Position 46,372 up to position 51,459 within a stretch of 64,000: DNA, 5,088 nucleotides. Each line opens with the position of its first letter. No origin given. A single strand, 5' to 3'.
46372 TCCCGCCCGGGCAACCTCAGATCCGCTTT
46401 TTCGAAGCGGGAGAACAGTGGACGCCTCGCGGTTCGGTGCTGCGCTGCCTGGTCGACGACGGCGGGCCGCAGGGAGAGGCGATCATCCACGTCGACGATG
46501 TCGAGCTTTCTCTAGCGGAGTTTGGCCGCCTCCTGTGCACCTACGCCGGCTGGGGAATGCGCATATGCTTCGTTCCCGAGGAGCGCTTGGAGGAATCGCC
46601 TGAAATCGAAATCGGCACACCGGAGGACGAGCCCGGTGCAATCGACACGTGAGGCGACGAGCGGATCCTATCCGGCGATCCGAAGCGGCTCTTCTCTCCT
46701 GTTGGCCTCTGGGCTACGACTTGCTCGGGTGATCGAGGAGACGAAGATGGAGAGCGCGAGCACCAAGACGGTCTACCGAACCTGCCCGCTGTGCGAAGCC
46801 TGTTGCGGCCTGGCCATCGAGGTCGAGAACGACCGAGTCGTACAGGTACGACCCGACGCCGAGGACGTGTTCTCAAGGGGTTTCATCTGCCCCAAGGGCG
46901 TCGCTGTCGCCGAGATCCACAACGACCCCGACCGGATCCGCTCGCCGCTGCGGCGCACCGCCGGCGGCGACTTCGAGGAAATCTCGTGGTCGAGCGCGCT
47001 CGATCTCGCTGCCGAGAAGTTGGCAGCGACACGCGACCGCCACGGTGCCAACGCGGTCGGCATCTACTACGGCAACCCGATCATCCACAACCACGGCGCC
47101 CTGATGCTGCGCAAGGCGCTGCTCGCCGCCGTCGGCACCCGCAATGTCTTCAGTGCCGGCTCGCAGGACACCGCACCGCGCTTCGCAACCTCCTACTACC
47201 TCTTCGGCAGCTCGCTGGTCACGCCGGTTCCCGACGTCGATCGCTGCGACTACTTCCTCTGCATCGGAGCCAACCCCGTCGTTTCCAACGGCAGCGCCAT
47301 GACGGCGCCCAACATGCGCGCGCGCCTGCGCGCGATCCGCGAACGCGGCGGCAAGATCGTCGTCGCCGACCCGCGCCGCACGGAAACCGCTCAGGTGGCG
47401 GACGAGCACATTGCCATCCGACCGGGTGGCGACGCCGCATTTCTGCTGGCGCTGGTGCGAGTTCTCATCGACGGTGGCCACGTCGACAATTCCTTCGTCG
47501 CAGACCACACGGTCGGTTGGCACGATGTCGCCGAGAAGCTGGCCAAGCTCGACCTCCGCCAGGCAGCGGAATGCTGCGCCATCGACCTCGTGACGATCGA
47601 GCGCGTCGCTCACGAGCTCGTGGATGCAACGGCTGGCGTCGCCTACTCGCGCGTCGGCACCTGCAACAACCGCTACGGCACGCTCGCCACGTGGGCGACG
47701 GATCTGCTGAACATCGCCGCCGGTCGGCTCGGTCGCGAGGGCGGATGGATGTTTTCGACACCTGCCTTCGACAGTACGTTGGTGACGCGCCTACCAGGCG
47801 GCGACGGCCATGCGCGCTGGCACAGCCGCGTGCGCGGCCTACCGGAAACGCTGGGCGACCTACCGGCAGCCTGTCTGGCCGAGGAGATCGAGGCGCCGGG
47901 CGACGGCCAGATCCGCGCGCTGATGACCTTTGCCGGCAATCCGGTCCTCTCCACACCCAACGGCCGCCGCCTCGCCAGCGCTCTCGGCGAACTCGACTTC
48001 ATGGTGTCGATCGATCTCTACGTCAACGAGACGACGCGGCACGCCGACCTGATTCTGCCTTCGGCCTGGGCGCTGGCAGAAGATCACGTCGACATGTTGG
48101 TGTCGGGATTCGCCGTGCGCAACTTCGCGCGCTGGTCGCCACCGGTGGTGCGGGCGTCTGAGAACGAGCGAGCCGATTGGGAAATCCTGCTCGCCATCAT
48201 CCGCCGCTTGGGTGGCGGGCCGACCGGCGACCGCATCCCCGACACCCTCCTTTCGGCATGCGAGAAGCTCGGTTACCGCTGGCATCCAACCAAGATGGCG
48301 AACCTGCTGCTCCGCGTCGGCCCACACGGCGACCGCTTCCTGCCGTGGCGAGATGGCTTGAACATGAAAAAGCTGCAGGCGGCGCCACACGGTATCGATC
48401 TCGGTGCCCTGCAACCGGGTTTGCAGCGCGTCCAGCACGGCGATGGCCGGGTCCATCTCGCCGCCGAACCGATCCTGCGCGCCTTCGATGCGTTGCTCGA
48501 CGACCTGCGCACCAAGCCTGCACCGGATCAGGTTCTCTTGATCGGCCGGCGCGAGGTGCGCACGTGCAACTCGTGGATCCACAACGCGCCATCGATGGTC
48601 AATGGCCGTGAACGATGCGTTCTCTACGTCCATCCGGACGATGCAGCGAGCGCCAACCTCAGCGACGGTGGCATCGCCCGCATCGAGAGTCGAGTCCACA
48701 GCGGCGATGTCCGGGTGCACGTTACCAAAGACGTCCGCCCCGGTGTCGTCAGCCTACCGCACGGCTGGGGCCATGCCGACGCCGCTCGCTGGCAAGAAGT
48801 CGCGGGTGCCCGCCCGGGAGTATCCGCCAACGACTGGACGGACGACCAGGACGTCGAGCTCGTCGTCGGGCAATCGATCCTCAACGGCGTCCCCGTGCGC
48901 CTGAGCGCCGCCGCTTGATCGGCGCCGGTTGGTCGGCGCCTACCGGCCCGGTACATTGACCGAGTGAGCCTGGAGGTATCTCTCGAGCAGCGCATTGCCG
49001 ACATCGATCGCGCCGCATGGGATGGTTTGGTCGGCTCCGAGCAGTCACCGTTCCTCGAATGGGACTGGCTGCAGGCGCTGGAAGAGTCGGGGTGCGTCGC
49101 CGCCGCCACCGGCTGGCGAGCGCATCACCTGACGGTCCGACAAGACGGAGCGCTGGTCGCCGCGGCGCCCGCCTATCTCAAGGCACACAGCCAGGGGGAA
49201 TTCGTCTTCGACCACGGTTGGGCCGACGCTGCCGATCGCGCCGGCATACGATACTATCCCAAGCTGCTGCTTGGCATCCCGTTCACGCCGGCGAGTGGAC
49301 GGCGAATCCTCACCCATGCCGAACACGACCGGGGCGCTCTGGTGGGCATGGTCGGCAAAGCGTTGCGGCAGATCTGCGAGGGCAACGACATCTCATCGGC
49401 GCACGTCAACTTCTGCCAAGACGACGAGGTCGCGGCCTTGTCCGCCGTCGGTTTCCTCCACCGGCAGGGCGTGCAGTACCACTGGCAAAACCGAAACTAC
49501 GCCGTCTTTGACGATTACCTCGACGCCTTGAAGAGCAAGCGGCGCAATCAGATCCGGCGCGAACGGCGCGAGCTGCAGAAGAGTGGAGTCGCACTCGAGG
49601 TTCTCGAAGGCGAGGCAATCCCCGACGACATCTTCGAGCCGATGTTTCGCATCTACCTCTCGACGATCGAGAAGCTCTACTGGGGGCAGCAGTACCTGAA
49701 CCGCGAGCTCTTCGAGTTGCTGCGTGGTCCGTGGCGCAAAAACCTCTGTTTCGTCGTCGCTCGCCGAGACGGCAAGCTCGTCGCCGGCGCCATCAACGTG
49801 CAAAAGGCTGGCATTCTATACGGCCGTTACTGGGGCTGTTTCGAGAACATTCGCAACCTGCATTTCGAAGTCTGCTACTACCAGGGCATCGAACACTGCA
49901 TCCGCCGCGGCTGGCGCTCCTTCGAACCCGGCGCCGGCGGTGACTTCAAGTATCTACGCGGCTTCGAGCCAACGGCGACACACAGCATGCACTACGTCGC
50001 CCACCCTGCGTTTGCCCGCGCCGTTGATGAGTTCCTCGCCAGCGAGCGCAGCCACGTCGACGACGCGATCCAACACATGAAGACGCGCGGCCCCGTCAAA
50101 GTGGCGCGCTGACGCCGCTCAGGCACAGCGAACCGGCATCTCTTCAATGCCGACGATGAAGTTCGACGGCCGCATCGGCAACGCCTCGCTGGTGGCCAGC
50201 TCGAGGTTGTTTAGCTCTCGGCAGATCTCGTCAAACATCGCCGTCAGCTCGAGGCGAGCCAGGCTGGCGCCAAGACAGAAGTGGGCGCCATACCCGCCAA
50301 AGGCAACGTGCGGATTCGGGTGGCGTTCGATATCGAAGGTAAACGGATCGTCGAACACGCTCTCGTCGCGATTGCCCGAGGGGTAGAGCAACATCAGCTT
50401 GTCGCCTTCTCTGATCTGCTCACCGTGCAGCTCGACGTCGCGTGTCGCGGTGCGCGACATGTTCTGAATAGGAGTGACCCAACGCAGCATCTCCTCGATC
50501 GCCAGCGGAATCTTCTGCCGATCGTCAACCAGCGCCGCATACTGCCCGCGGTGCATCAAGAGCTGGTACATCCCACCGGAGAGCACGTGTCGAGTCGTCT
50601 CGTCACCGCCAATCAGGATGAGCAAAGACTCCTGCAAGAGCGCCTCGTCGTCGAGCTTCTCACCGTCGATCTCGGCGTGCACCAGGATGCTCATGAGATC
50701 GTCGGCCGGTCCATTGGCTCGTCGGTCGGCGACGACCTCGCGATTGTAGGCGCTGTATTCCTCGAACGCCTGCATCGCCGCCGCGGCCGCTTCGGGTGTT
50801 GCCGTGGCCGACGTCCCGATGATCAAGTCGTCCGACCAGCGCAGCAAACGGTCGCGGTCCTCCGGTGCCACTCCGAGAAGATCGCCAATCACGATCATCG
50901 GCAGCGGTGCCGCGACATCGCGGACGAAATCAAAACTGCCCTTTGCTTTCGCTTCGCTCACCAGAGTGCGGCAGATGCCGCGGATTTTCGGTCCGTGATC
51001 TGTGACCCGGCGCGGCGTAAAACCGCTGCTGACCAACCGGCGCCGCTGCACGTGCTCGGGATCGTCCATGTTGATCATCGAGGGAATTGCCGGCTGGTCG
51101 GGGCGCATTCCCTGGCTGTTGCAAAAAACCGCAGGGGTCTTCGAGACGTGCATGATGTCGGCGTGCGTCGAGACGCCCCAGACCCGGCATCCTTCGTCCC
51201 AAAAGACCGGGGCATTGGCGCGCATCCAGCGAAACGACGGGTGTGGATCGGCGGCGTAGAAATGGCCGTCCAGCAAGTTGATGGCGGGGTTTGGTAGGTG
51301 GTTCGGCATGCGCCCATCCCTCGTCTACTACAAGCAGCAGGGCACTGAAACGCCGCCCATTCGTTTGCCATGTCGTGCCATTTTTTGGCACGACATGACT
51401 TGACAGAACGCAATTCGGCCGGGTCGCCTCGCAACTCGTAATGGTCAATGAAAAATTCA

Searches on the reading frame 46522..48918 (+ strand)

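Call 72: search_protein_families(library=pfam, proteins=[window:46522-48918:+], max_evalue=0.00001)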
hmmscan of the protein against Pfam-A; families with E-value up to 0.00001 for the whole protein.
window:46522-48918:+ (798 aa): 3 families
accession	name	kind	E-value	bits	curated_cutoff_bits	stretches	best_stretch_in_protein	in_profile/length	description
PF00384.28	Molybdopterin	-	7.8e-37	127.5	24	1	138-561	1-352/353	Molybdopterin oxidoreductase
PF01568.27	Molydop_binding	-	1.4e-18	67.3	26.8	1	672-780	2-99/110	Molydopterin dinucleotide binding domain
PF04879.21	Molybdop_Fe4S4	-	9e-10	38.8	22.7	1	82-133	2-53/55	Molybdopterin oxidoreductase Fe4S4 domain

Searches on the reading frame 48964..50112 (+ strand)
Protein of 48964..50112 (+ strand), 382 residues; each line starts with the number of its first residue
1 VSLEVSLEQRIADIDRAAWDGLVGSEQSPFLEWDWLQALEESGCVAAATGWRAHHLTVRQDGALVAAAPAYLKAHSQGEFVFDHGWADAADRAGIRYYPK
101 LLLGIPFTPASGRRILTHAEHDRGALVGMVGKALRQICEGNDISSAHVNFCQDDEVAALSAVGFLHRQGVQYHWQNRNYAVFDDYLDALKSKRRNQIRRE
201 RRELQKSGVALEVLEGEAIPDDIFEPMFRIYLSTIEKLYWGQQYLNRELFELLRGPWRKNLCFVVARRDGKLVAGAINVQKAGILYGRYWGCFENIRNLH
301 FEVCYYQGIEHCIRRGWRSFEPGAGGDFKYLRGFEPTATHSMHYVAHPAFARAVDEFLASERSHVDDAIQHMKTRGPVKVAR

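Call 72: search_protein_families(library=pfam, proteins=[window:48964-50112:+], max_evalue=0.00001)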
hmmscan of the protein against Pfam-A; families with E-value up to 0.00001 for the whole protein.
window:48964-50112:+ (382 aa): 2 families
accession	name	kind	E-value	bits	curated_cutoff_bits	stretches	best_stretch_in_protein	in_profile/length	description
PF04339.18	FemAB_like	-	1.2e-144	482.4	27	1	11-379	2-368/369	Peptidogalycan biosysnthesis/recognition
PF13480.13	Acetyltransf_6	-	1.2e-13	51.8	22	1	191-326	1-138/143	Acetyltransferase (GNAT) domain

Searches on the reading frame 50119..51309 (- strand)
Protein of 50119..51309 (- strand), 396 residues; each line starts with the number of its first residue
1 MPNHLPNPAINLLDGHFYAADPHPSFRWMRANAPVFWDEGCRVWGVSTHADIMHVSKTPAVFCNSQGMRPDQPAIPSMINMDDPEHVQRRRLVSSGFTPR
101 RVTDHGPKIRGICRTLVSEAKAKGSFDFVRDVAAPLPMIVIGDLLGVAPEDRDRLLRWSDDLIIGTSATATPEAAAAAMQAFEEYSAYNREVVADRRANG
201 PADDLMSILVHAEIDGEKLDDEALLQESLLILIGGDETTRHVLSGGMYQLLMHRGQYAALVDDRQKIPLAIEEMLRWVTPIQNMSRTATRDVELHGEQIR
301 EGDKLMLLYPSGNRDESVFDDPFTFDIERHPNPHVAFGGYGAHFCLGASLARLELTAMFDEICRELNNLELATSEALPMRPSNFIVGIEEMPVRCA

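Call 72: search_protein_families(library=pfam, proteins=[window:50119-51309:-], max_evalue=0.00001)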
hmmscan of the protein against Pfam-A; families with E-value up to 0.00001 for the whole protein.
window:50119-51309:- (396 aa): 1 family
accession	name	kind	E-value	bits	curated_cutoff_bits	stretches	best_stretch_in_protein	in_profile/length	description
PF00067.27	p450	-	5.7e-23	81.9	22.8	1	180-365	211-431/462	Cytochrome P450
